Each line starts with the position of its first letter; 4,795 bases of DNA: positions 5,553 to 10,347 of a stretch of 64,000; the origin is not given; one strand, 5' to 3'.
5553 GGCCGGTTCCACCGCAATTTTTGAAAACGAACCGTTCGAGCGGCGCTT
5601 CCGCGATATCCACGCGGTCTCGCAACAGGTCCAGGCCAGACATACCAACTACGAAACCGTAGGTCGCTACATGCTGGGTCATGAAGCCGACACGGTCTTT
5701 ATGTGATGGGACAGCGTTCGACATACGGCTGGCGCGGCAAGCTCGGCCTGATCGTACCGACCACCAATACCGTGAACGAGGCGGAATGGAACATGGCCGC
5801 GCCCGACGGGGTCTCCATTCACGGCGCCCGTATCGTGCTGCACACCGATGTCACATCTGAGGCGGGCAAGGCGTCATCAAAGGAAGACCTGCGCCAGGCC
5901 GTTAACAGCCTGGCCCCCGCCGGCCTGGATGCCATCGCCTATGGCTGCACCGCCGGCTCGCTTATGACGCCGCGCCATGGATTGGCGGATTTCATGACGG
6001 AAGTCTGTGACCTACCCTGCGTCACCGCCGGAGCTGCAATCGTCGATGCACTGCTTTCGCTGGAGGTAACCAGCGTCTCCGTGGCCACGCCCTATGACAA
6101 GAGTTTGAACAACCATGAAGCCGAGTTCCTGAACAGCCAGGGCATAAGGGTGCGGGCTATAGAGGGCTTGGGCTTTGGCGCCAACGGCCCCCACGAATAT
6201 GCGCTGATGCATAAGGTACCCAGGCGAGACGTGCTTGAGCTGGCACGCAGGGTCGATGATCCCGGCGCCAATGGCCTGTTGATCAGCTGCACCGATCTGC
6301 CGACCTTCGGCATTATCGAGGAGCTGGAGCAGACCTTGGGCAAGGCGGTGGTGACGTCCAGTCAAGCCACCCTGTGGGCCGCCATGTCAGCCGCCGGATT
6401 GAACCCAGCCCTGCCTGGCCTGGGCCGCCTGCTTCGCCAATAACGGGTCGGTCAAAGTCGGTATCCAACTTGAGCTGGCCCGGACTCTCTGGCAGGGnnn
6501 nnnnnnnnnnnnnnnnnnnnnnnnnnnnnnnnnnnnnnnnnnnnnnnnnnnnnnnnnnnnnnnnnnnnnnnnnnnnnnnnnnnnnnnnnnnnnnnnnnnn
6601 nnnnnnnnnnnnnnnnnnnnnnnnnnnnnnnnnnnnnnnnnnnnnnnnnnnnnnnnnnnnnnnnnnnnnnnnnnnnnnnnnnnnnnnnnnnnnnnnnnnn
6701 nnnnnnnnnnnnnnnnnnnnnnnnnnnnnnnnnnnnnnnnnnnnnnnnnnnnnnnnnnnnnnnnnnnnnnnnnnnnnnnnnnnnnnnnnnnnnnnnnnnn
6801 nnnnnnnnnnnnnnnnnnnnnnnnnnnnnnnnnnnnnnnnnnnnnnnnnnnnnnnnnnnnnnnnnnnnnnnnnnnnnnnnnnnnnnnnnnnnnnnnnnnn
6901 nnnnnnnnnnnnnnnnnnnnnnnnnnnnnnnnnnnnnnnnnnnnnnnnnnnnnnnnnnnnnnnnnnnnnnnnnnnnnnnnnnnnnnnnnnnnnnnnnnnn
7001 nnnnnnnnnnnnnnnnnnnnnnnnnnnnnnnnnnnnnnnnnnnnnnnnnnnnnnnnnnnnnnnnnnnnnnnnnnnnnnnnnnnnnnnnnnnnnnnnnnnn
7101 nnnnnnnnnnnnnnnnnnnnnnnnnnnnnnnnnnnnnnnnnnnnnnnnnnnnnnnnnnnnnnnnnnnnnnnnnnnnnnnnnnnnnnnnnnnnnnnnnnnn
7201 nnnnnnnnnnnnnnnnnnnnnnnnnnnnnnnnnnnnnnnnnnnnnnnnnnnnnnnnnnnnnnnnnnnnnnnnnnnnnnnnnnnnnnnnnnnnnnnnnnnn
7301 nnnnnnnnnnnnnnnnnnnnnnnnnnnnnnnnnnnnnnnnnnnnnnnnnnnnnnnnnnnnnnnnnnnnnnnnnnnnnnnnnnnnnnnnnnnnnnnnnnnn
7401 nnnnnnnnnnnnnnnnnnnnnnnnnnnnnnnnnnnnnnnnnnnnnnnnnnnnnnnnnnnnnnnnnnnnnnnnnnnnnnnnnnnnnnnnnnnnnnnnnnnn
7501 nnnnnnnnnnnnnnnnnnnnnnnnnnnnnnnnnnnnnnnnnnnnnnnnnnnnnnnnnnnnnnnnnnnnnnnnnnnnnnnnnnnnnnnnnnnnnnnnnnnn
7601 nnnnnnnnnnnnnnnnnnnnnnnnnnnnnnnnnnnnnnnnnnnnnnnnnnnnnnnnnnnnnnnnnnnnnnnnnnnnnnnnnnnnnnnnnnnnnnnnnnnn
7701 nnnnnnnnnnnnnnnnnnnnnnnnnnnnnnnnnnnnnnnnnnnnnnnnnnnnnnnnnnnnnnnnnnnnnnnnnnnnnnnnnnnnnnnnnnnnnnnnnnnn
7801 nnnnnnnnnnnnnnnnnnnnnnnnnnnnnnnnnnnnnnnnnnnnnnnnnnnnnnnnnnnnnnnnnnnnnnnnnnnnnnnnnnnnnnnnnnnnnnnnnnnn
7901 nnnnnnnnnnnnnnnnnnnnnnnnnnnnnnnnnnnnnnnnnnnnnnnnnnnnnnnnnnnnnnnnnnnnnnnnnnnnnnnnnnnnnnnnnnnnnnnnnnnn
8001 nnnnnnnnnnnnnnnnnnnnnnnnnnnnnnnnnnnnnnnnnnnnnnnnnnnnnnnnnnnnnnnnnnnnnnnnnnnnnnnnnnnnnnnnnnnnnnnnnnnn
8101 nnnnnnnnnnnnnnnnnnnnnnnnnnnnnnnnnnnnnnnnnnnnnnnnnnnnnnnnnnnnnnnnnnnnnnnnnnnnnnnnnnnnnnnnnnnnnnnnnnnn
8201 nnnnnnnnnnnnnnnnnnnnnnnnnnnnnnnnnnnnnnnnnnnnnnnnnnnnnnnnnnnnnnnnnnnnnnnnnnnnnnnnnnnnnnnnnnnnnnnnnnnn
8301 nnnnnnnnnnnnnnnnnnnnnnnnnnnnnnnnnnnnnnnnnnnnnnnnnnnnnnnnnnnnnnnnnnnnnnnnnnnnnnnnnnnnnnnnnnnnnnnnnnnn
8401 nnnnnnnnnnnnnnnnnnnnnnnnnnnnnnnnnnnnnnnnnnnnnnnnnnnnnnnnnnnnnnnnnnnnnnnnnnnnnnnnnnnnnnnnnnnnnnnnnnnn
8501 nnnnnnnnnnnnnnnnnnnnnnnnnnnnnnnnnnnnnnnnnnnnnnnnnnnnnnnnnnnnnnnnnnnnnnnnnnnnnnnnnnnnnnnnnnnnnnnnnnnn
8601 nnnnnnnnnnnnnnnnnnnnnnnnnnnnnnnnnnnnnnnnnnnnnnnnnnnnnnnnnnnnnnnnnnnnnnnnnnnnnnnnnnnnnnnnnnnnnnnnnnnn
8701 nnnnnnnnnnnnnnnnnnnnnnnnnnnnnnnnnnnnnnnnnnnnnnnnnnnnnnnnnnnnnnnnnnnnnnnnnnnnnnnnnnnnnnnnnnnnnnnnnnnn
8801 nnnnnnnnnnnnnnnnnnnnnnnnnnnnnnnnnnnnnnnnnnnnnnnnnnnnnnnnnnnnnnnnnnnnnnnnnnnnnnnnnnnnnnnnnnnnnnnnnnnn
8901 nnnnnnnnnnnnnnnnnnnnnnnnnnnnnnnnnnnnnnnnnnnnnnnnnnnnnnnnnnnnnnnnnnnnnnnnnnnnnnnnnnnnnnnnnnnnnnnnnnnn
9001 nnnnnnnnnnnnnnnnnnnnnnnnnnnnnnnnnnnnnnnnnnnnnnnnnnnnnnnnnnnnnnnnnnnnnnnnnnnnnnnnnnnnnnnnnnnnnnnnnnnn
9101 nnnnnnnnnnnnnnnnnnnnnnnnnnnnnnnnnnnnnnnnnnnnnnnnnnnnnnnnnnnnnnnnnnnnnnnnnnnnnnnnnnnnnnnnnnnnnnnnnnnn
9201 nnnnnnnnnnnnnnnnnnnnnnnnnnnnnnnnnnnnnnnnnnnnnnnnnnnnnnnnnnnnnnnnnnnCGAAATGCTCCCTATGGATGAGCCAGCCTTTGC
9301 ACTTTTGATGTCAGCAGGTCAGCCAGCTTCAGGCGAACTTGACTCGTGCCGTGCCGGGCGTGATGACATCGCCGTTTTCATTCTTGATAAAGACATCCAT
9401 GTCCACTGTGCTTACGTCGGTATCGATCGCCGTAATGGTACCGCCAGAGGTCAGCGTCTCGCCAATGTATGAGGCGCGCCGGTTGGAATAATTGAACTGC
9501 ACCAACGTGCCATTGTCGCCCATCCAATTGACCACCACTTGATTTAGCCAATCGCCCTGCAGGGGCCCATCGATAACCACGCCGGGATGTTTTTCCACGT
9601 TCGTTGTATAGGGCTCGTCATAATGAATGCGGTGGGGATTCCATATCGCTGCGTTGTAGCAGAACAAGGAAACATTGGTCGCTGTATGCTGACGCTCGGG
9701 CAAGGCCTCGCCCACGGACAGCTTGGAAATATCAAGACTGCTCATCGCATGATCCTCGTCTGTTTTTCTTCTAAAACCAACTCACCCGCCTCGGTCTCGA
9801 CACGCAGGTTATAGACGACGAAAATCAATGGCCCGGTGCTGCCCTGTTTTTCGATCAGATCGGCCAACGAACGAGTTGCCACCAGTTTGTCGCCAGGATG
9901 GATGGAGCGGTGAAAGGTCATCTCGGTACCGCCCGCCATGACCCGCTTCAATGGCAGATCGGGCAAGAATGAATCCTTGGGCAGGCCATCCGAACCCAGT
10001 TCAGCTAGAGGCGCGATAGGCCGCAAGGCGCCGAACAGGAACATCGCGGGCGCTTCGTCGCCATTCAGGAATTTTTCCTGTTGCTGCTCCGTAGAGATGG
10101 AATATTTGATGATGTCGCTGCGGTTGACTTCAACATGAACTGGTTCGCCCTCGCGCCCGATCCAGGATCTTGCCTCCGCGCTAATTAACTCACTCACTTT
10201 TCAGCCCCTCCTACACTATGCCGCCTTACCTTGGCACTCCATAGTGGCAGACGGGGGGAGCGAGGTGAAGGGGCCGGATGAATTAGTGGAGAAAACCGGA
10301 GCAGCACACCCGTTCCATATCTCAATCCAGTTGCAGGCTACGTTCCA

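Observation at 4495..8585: ACAD-fold flavin monooxygenase + Asp/Glu-racemase-superfamily protein + TMADH-like FMN/Fe-S/FAD flavoprotein: candidate N-alkylated amino-acid or aryl-acid catabolic module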

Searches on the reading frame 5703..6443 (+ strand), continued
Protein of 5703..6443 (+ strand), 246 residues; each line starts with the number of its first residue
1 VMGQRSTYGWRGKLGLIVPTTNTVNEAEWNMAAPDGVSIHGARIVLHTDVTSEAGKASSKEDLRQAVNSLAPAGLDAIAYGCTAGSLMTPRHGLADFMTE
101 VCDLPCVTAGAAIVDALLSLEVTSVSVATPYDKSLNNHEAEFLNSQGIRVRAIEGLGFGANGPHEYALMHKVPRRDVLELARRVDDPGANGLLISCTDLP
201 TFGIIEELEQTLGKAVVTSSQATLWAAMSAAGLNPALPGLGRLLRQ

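Call 73: search_solved_structures(query=A2, max_evalue=0.00001, show_alignments=5)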
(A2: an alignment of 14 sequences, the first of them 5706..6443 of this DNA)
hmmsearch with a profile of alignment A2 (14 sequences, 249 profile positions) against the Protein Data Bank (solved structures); distinct sequences matched with E-value up to 0.00001: 12.
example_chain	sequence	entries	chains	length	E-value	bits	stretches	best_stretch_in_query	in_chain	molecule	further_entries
2xec_A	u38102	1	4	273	1.1e-28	103.6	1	15-248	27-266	PUTATIVE MALEATE ISOMERASE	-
2xed_A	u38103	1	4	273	1.4e-28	103.2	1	15-248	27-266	PUTATIVE MALEATE ISOMERASE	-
4fq7_A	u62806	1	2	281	4.5e-27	98.4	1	14-247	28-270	Maleate cis-trans isomerase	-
4ix1_A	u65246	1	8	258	5.5e-26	94.8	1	7-247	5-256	hypothetical protein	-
3ixm_A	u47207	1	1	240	6e-26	94.7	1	16-248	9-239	Arylmalonate decarboxylase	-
4fq5_B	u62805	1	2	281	7e-26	94.4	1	14-247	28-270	Maleate cis-trans isomerase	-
3ixl_A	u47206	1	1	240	2.9e-24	89.2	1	16-248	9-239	Arylmalonate decarboxylase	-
2dgd_A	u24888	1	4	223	3.1e-24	89.1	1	11-241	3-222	223aa long hypothetical arylmalonate decarboxylase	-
3dtv_A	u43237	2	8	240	3.7e-24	88.8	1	16-248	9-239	Arylmalonate decarboxylase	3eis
2vlb_A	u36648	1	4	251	3.9e-24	88.7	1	15-248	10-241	ARYLMALONATE DECARBOXYLASE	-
3dg9_A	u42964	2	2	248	4.1e-24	88.7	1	16-248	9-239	Arylmalonate decarboxylase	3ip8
2eq5_A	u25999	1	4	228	7.9e-06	28.8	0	176-230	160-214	228aa long hypothetical hydantoin racemase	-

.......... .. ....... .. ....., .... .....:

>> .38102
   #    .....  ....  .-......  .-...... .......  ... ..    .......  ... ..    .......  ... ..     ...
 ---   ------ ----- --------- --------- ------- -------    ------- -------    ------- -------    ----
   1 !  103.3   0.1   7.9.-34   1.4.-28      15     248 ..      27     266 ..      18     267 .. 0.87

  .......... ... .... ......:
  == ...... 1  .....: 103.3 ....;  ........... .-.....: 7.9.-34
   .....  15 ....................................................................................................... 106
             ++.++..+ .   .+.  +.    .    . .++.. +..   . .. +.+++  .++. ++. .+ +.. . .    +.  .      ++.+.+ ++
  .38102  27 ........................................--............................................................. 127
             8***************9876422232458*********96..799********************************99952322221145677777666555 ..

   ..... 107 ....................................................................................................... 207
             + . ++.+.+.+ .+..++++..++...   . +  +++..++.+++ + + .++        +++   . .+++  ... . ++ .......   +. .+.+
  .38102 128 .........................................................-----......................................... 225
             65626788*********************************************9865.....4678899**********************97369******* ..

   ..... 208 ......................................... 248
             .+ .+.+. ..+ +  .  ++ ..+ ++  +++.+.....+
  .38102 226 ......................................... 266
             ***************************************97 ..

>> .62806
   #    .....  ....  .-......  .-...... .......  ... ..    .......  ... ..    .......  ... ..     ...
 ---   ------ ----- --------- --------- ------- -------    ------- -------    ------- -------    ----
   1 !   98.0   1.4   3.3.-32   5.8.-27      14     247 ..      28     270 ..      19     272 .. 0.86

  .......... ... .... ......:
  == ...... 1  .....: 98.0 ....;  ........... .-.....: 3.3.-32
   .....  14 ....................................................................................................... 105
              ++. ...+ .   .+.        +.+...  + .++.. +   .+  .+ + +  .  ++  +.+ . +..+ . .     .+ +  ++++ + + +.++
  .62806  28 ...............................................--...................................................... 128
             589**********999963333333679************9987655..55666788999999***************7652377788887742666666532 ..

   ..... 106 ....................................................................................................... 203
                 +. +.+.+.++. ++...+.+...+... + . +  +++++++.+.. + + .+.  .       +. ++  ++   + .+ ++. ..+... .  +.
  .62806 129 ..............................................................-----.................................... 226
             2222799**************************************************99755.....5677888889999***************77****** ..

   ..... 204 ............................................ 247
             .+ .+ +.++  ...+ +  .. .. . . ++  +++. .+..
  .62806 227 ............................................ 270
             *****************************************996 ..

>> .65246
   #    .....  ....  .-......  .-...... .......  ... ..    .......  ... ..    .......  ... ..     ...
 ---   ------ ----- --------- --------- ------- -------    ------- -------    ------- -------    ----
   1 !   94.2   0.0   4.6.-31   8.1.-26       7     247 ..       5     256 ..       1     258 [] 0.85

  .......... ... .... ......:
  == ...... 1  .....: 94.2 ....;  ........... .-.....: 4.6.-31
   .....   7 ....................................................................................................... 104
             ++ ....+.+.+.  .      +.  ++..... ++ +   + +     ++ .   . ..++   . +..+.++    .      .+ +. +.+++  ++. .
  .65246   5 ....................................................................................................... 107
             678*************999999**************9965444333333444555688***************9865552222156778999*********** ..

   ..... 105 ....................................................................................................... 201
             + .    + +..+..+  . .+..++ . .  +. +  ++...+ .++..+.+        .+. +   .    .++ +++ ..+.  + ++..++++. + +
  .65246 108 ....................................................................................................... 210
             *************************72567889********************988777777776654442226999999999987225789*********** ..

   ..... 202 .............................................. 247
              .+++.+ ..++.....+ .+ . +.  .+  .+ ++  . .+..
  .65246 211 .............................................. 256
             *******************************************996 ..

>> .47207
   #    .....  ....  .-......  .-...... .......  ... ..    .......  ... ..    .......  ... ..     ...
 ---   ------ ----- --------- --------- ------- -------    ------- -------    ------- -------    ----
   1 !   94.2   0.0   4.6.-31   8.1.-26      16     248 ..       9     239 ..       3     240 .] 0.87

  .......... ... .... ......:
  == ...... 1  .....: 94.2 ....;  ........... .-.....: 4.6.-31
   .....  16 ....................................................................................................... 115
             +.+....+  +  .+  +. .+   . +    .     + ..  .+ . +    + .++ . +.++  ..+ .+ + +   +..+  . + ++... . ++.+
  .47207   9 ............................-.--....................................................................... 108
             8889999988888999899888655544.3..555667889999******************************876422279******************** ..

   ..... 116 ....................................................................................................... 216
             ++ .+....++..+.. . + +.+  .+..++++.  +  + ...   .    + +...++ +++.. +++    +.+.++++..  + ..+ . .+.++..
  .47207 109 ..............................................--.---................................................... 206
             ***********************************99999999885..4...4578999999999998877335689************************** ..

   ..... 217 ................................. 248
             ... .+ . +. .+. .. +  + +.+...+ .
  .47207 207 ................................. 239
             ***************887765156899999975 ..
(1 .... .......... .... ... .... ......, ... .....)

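Call 81: search_protein_families(library=pfam, proteins=[L091:158-1504:+, L091:2326-3432:+, L091:3606-4346:+, L091:5182-6840:+, L091:7541-8317:-, L091:8709-9179:-, L091:10566-11408:-, L091:4700-5059:-], max_evalue=0.00001)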
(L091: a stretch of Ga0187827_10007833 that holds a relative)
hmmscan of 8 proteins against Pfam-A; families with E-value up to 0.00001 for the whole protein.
L091:158-1504:+ (448 aa): 1 family
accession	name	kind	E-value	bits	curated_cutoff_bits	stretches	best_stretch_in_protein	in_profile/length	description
PF01266.30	DAO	-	4.7e-31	109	27.9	1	9-223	1-209/353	FAD dependent oxidoreductase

L091:2326-3432:+ (368 aa): 1 family
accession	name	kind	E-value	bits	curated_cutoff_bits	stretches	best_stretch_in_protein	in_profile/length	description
PF00296.26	Bac_luciferase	-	3.8e-46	158.3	27.9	1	29-342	27-313/314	Luciferase-like monooxygenase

L091:3606-4346:+ (246 aa): 2 families
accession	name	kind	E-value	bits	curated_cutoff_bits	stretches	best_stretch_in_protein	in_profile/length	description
PF17645.6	Amdase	-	9.8e-31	107.6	25.9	1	14-243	1-227/228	Arylmalonate decarboxylase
PF01177.27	Asp_Glu_race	-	1.3e-09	38.6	31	1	51-227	44-211/211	Asp/Glu/Hydantoin racemase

L091:5182-6840:+ (552 aa): 2 families
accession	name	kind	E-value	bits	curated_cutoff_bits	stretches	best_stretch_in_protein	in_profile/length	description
PF00501.34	AMP-binding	-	1.8e-74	251.3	29.9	1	31-404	1-384/384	AMP-binding enzyme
PF13193.12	AMP-binding_C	-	8.5e-13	49.5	24.5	1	455-531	1-76/76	AMP-binding enzyme C-terminal domain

L091:7541-8317:- (258 aa): 3 families
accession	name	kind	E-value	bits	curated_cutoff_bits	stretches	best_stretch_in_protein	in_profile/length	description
PF13561.12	adh_short_C2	-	8.2e-53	179.8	27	1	15-250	6-234/236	Enoyl-(Acyl carrier protein) reductase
PF00106.31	adh_short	-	2.7e-51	174.3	26.6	1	6-200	1-193/195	short chain dehydrogenase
PF08659.16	KR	-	2.6e-14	54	22.6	1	9-149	4-143/180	KR domain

L091:8709-9179:- (156 aa): 0 families

L091:10566-11408:- (280 aa): 1 family
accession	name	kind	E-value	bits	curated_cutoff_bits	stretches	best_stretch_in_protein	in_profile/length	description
PF00296.26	Bac_luciferase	-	4.4e-53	181.1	27.9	1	17-235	26-227/314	Luciferase-like monooxygenase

L091:4700-5059:- (119 aa): 0 families

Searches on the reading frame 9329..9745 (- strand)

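Call 5: search_protein_families(library=pfam, proteins=[window:9329-9745:-])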
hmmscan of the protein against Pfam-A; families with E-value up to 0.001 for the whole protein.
window:9329-9745:- (138 aa): 0 families

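Call 6: search_protein_families(library=ncbifam, proteins=[window:9329-9745:-])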
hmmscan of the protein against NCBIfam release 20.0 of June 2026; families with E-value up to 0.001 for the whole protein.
window:9329-9745:- (138 aa): 3 families
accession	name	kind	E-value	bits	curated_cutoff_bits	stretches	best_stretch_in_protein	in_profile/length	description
NF010246.0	PRK13693.1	equivalog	9.3e-08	32.1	203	1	2-138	2-142/142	(3R)-hydroxyacyl-ACP dehydratase subunit HadB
NF006045.0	PRK08190.1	subfamily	6.4e-06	25.3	282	1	9-135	14-139/467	bifunctional enoyl-CoA hydratase/phosphate acetyltransferase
NF040620.1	fused_HadA_HadB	exception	5.9e-05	22.7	350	1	4-94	194-283/329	fused (3R)-hydroxyacyl-ACP dehydratase subunits HadA/HadB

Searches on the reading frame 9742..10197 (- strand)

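Call 5: search_protein_families(library=pfam, proteins=[window:9742-10197:-])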
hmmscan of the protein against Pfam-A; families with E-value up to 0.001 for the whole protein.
window:9742-10197:- (151 aa): 1 family
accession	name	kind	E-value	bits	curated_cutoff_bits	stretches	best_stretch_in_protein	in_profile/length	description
PF13452.11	FAS1_DH_region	-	3e-15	56.9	22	1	11-143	1-131/132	FAS1-like, dehydratase domain region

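Call 6: search_protein_families(library=ncbifam, proteins=[window:9742-10197:-])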
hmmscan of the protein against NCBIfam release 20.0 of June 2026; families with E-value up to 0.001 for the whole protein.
window:9742-10197:- (151 aa): 0 families
